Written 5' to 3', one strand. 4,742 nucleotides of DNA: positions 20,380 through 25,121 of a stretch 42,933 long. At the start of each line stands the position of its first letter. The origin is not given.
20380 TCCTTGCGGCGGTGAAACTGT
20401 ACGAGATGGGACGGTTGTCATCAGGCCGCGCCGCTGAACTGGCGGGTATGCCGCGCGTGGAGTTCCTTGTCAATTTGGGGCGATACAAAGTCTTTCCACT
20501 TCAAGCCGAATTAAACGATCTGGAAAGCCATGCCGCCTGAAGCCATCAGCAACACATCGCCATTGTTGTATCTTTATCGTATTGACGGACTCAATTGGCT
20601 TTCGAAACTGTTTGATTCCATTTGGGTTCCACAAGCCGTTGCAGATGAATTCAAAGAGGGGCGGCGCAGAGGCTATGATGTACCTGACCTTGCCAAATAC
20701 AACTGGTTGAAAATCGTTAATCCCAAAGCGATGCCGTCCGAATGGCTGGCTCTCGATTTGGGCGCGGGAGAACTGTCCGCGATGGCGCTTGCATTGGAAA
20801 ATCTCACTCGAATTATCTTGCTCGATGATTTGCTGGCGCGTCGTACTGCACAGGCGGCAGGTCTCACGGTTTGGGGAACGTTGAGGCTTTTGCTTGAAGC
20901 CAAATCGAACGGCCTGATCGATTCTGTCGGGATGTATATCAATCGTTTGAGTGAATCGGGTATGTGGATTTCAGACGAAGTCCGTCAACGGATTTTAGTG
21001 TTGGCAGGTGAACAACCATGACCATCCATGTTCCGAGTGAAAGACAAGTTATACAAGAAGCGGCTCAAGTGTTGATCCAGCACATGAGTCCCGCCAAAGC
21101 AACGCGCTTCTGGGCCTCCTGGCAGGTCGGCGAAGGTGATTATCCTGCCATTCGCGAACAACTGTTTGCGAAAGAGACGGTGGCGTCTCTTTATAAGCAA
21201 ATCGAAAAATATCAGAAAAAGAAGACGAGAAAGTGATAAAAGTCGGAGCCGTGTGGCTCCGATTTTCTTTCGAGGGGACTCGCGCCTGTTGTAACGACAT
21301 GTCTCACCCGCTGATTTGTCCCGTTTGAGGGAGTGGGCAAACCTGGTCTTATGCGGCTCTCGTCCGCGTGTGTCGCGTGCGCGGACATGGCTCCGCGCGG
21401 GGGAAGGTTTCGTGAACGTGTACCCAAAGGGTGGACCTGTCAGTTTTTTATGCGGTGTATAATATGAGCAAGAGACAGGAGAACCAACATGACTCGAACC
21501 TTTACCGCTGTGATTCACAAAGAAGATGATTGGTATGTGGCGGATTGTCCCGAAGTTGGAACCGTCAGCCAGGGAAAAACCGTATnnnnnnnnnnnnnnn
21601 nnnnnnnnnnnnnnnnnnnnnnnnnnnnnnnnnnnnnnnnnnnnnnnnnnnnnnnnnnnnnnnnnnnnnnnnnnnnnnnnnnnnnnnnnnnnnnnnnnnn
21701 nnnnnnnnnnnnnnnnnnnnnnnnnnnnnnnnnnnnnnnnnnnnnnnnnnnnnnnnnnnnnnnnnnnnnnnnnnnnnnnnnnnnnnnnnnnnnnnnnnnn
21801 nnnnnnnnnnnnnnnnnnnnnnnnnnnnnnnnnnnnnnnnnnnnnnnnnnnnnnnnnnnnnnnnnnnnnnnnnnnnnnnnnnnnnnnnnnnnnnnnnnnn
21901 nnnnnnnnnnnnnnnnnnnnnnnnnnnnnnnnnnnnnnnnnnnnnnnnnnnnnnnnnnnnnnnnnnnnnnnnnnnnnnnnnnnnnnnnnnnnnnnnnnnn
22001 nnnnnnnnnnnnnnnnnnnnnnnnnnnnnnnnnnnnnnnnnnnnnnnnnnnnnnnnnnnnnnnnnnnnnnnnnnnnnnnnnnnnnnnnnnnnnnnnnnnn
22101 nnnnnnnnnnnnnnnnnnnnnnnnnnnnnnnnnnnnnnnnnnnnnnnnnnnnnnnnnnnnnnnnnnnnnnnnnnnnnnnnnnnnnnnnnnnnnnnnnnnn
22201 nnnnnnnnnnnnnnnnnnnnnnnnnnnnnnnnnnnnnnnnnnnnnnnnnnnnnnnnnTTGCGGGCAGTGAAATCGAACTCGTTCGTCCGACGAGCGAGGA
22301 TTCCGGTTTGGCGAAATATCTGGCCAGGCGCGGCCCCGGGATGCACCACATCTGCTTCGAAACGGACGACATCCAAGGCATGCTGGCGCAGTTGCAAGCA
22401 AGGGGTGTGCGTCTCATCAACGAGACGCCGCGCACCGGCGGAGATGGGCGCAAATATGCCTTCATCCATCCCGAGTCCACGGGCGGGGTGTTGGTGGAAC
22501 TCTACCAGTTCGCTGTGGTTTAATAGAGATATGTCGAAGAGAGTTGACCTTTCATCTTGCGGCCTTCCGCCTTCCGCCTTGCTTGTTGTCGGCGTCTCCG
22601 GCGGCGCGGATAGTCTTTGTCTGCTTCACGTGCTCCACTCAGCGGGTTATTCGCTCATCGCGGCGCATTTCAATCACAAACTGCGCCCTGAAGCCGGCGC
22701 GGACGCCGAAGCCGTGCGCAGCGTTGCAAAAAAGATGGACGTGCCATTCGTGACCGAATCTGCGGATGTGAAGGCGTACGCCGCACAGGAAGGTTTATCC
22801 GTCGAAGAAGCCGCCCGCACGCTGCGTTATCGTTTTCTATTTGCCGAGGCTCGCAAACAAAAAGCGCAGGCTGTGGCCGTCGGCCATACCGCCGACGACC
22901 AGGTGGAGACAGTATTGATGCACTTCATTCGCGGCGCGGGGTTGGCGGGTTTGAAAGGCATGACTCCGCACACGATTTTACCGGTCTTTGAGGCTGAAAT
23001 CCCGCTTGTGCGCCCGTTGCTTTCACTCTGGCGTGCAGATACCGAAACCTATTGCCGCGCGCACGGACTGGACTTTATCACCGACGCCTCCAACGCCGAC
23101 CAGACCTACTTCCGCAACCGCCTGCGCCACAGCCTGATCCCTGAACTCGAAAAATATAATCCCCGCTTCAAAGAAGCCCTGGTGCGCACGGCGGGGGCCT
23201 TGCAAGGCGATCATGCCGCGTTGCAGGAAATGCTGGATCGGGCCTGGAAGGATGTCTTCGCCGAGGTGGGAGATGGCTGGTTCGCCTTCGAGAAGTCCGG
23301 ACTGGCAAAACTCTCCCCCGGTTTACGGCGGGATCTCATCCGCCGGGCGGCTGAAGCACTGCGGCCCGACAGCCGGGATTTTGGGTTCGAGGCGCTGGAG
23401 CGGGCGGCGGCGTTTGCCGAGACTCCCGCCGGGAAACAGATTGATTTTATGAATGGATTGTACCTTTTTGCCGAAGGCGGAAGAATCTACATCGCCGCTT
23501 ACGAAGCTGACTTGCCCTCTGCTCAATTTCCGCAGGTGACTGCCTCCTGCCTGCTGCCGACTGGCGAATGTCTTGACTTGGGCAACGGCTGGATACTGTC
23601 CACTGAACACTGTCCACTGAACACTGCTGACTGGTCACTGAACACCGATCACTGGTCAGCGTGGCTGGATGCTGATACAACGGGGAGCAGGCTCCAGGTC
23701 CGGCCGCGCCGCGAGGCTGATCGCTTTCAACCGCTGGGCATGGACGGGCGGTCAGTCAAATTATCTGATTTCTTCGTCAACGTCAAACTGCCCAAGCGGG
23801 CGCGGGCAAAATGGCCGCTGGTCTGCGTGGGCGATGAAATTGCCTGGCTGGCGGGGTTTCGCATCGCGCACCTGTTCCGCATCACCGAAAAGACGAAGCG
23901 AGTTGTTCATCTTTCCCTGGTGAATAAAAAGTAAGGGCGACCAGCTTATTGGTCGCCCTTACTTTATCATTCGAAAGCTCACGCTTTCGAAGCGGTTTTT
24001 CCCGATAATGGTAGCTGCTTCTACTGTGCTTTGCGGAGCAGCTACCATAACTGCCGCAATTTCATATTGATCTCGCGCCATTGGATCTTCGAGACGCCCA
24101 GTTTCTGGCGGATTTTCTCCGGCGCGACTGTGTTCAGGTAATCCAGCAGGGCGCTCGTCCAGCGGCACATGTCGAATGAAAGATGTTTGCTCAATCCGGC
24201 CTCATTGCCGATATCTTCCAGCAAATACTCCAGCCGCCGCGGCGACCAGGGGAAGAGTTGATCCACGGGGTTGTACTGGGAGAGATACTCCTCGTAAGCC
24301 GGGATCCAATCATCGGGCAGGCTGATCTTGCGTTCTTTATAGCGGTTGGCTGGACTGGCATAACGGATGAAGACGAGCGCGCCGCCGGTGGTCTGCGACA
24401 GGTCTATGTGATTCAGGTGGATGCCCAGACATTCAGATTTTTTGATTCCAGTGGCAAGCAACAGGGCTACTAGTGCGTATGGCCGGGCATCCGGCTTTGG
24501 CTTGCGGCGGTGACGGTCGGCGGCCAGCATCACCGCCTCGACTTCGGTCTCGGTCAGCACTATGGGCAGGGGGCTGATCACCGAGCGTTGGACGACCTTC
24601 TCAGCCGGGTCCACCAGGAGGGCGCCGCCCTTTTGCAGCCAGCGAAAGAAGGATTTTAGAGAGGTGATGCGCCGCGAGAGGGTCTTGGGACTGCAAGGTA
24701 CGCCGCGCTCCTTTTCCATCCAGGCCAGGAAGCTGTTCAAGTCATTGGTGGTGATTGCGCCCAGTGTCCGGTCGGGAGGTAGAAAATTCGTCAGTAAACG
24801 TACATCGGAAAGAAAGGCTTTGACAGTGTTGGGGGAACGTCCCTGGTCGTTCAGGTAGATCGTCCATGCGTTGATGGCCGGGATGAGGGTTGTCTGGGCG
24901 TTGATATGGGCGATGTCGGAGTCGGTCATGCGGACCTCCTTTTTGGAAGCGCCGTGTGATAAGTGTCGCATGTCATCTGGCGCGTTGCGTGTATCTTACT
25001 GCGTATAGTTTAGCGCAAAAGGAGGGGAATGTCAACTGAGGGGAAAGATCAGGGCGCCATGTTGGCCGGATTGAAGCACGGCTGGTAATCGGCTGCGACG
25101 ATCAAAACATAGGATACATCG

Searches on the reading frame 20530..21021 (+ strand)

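Call 48: search_protein_families(library=pfam, proteins=[window:20530-21021:+], max_evalue=0.001)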
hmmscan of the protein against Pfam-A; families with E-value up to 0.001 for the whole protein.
window:20530-21021:+ (163 aa): 2 families
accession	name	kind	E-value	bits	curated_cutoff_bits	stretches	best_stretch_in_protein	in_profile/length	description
PF11848.13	DUF3368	-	1.5e-13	50.8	27.3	1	114-159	1-46/46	Domain of unknown function (DUF3368)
PF20698.3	PIN-TPR-GreABC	-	0.00039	21.1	27.8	0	10-42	5-37/138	PIN domain associated with the TPR-GreAB-C-PIN system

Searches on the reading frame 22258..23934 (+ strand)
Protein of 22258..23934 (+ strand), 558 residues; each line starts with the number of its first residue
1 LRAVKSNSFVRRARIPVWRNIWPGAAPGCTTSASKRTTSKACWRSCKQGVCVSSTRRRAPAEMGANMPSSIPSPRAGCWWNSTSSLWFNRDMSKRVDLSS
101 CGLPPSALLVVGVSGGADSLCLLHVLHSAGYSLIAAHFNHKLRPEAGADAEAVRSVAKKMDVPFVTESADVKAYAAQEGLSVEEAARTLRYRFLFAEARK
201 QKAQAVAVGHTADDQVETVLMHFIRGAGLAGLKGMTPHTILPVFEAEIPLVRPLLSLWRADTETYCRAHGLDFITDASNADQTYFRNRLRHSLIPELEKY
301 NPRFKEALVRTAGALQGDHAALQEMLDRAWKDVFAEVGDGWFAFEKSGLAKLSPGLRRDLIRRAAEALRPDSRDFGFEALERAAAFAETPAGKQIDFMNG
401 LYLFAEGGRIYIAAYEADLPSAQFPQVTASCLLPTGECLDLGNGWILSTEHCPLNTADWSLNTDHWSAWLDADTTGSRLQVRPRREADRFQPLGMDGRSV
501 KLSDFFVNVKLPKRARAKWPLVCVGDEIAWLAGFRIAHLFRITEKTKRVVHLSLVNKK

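Call 48: search_protein_families(library=pfam, proteins=[window:22258-23934:+], max_evalue=0.001)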
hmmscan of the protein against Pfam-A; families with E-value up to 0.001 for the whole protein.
window:22258-23934:+ (558 aa): 3 families
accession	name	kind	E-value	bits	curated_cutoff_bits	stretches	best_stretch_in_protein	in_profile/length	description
PF01171.26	ATP_bind_3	-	1.3e-50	172.1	27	1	109-291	2-181/182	PP-loop family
PF11734.13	TilS_C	-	2.7e-13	49.5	22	1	479-549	1-70/74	TilS substrate C-terminal domain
PF06508.19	QueC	-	0.00034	20.6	22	1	110-170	3-61/210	Queuosine biosynthesis protein QueC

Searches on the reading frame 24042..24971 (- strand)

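Call 48: search_protein_families(library=pfam, proteins=[window:24042-24971:-], max_evalue=0.001)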
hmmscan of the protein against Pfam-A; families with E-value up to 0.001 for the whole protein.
window:24042-24971:- (309 aa): 4 families
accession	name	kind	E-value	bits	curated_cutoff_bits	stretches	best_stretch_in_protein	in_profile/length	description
PF02899.23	Phage_int_SAM_1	-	2.5e-13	50.5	22.3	1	33-113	1-80/83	Phage integrase, N-terminal SAM-like domain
PF13495.12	Phage_int_SAM_4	-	3.6e-09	37.4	27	1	35-113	4-79/85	Phage integrase, N-terminal SAM-like domain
PF00589.27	Phage_integrase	-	1.5e-08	35.1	27.1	1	138-286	2-148/172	Phage integrase family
PF13102.12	Phage_int_SAM_5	-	0.00044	21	22.3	0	44-122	17-92/98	Phage integrase SAM-like domain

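Call 53: search_protein_families(library=ncbifam, proteins=[window:24042-24971:-], max_evalue=0.001)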
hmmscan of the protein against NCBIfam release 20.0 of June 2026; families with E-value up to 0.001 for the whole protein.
window:24042-24971:- (309 aa): 7 families
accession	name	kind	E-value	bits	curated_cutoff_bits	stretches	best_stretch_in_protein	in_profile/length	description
TIGR02225.1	recomb_XerD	equivalog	6.4e-26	91.3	329.6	1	41-235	9-189/290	site-specific tyrosine recombinase XerD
NF040815.2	recomb_XerA_Arch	equivalog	2e-24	86.6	220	1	36-301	3-250/263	site-specific tyrosine recombinase/integron integrase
TIGR02224.1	recomb_XerC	equivalog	3.5e-23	82.4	335.15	1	35-233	2-191/295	tyrosine recombinase XerC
NF001399.0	PRK00283.1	subfamily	7.1e-21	74.7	279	1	40-232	17-196/300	tyrosine recombinase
NF002331.0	PRK01287.1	subfamily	1.8e-14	53.5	371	1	18-194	15-194/365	site-specific tyrosine recombinase XerC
NF003462.0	PRK05084.1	equivalog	2.9e-08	32.8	267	1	161-195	194-228/360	tyrosine recombinase XerS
TIGR02249.1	integrase_gron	subfamily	8.4e-06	25.3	265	1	45-232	14-179/315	integron integrase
